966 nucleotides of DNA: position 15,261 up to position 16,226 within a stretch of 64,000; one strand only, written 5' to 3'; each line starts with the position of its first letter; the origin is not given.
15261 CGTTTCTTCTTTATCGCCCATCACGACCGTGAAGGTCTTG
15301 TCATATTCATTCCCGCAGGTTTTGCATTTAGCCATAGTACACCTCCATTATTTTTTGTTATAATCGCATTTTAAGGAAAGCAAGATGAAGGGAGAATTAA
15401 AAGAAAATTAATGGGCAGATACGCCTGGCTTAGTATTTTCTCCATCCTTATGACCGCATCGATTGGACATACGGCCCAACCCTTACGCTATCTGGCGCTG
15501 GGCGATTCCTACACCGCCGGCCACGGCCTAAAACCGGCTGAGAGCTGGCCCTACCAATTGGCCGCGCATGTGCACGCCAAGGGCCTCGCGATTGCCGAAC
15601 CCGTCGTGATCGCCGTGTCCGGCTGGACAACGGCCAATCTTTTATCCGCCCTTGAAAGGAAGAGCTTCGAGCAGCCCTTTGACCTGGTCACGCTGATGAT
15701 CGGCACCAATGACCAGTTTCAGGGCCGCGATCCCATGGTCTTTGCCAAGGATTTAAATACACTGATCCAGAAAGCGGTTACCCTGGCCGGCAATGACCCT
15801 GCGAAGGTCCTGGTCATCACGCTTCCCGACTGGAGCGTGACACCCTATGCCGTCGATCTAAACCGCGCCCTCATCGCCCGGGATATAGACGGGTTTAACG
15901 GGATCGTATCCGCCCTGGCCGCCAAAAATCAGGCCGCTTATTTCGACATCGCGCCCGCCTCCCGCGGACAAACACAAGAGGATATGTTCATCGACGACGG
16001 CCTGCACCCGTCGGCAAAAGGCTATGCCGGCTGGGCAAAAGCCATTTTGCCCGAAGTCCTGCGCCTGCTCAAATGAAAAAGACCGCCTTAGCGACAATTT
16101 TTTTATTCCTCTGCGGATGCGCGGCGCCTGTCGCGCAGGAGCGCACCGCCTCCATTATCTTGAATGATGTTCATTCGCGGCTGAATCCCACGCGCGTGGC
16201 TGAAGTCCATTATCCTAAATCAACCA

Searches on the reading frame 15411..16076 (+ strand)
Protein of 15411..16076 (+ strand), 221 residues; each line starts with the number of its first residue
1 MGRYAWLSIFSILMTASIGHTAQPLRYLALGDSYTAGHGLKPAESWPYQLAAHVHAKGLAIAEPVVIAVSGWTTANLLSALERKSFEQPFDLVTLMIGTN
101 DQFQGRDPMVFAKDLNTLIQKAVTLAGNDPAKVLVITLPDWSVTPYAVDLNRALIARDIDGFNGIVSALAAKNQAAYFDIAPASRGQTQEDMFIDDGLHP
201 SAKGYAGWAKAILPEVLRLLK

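Call 76: search_protein_families(library=pfam, proteins=[window:15411-16076:+], max_evalue=0.001)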
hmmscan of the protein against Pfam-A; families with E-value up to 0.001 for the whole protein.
window:15411-16076:+ (221 aa): 3 families
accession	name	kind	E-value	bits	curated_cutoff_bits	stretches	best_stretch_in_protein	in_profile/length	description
PF13472.12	Lipase_GDSL_2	-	5.2e-29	102.4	32.9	1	29-206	1-177/178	GDSL-like Lipase/Acylhydrolase family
PF00657.28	Lipase_GDSL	-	3.5e-18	67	23.6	1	27-212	1-208/208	GDSL-like Lipase/Acylhydrolase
PF25182.1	NonGDSL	-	0.00073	19.4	80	1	18-122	21-127/220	Non-GDSL lipase-like family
